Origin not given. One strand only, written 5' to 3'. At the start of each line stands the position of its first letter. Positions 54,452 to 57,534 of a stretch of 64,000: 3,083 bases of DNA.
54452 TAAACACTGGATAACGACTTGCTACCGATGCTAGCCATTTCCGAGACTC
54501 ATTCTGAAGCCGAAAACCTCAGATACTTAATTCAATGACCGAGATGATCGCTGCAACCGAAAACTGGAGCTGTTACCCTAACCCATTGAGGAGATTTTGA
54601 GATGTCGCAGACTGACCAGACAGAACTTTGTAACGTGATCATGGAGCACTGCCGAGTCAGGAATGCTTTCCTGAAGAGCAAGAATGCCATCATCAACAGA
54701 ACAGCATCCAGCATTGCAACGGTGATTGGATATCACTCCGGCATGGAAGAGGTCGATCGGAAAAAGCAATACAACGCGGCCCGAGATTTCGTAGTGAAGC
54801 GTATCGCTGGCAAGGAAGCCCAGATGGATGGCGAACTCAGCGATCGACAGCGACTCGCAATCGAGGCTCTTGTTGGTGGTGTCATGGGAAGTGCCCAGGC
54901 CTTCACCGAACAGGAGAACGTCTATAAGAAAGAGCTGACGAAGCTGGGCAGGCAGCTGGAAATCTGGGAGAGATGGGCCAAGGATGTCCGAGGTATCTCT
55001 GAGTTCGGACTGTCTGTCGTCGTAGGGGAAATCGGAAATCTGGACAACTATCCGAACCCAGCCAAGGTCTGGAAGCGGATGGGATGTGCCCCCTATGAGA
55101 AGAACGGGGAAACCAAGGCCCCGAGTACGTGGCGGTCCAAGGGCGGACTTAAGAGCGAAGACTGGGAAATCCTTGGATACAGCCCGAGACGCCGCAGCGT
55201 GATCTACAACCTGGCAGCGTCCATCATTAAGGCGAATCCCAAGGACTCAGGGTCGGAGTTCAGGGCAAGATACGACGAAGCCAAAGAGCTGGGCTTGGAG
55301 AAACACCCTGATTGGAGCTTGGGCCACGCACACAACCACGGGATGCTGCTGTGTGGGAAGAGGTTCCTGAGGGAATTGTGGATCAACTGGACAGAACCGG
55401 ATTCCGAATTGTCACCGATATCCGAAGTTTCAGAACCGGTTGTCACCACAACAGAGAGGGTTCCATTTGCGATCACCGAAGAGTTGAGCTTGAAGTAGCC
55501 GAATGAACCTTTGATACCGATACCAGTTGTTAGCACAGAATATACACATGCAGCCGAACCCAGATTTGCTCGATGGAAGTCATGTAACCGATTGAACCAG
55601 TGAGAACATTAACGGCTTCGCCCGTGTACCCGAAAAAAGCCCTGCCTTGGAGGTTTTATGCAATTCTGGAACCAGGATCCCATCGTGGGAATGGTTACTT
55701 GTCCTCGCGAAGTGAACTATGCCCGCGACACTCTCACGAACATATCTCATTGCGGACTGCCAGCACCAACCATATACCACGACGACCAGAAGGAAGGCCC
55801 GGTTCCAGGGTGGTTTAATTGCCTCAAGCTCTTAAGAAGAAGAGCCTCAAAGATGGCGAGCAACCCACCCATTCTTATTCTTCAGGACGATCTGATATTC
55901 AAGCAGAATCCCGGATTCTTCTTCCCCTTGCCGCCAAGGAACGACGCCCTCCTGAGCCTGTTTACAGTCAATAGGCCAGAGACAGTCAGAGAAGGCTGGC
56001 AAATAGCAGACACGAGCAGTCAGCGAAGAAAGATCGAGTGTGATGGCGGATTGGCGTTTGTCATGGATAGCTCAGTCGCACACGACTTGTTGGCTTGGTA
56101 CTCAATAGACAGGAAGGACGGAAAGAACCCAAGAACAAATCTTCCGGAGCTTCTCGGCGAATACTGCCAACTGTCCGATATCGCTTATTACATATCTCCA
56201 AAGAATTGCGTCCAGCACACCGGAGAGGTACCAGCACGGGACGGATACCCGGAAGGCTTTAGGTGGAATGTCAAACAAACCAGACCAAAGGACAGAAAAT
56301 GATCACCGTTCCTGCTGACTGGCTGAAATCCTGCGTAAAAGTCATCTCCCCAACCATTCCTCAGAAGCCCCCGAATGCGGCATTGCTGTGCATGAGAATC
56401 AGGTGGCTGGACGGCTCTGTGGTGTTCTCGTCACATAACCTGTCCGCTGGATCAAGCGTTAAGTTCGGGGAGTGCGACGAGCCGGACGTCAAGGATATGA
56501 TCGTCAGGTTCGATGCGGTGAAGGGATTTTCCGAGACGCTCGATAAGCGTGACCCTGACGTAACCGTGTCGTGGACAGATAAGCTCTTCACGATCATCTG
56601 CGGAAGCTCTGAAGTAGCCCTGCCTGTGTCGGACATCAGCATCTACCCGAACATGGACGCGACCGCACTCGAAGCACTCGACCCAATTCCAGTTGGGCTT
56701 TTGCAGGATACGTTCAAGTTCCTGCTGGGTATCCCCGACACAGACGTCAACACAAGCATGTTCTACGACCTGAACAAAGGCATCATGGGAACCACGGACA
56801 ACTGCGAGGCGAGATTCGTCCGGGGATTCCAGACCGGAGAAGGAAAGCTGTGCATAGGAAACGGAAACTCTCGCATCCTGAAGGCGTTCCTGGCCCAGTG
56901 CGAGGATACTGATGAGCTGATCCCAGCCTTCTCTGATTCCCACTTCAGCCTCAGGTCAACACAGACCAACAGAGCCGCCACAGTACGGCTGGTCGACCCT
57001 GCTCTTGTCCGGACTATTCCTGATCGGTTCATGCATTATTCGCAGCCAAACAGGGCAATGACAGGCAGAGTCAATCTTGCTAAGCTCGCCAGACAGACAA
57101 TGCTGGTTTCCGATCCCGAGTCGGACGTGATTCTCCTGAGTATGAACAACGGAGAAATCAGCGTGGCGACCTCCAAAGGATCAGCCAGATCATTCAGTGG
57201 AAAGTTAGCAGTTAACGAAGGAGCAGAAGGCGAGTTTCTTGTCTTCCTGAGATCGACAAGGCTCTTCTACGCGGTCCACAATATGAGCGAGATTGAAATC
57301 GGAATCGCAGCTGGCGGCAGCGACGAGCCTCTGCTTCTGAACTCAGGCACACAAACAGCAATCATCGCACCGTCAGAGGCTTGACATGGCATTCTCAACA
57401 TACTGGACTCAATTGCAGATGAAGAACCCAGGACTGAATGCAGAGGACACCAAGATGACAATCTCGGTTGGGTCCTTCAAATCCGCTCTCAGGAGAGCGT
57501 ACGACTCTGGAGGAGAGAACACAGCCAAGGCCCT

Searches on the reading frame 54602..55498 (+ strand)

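Call 14: search_protein_families(library=phrogs, proteins=[window:54602-55498:+], max_evalue=0.001)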
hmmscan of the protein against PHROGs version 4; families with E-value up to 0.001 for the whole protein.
window:54602-55498:+ (298 aa): 1 family
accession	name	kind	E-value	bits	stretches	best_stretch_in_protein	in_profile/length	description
phrog_4285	-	integration and excision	9.8e-10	39.2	1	98-280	75-263/277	transposase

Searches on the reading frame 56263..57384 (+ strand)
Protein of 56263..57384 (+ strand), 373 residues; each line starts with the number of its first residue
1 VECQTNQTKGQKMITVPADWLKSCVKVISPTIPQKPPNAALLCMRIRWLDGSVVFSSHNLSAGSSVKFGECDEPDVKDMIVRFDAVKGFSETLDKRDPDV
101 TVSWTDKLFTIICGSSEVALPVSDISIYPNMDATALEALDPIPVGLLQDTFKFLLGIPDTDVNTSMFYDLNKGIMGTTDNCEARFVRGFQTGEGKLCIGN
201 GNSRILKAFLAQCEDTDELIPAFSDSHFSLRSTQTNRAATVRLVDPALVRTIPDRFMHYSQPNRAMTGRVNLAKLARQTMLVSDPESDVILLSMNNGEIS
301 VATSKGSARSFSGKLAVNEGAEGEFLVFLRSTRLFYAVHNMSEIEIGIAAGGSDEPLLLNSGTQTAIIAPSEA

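Call 12: search_protein_families(library=pfam, proteins=[window:56263-57384:+], max_evalue=0.01)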
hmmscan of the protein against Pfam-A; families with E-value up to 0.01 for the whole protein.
window:56263-57384:+ (373 aa): 0 families

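Call 14: search_protein_families(library=phrogs, proteins=[window:56263-57384:+], max_evalue=0.001)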
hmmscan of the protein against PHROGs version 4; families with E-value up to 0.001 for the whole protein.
window:56263-57384:+ (373 aa): 1 family
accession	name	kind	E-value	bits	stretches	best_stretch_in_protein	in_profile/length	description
phrog_947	-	DNA, RNA and nucleotide metabolism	7.3e-07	29.4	1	13-370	4-362/368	DNA polymerase processivity factor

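Call 46: search_dna_similar(query=window:56263-57384:+, collection=phages, mode=protein, max_rows=15)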
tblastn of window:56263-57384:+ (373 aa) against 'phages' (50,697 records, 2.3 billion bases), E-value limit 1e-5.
No match.
